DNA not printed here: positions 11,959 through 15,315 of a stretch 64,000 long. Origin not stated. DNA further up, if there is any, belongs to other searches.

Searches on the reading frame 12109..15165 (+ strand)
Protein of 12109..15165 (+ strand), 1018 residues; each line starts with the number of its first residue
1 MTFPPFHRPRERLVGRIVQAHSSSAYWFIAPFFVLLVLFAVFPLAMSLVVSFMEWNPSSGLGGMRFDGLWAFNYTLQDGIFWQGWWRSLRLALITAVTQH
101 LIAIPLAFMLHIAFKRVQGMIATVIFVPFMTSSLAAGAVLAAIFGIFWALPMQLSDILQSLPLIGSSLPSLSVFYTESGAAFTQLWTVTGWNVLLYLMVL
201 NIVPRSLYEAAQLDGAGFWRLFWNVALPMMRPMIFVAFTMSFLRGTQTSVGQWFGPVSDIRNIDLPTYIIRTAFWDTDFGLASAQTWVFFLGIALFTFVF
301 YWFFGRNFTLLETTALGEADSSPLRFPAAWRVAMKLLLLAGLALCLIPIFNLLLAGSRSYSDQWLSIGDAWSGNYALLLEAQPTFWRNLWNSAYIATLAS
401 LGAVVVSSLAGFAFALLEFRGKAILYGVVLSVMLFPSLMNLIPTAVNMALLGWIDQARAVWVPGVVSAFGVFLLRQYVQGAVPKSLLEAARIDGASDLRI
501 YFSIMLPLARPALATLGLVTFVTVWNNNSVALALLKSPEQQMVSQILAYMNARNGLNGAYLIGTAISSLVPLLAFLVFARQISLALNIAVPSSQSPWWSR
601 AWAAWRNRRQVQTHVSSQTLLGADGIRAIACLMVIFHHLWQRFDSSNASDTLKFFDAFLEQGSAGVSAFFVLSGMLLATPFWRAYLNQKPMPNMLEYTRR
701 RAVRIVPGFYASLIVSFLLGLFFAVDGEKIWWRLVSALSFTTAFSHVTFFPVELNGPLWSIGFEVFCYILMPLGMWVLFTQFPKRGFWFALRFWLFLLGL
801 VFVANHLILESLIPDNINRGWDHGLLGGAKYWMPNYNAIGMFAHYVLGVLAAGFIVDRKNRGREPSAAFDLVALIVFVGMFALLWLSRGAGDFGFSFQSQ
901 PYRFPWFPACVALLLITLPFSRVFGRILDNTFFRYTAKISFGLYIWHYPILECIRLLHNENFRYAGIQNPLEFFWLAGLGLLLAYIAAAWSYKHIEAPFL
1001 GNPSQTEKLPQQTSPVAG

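Call 74: search_protein_families(library=pfam, proteins=[window:12109-15165:+], max_evalue=0.00001)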
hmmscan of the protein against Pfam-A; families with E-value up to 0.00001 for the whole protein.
window:12109-15165:+ (1018 aa): 2 families
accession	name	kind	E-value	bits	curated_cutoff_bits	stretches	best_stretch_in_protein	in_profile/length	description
PF01757.29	Acyl_transf_3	-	1.1e-33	117.1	31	1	622-988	3-325/326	Acyltransferase domain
PF00528.27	BPD_transp_1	-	5.5e-20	72.3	26.4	2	409-578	3-175/184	Binding-protein-dependent transport system inner membrane component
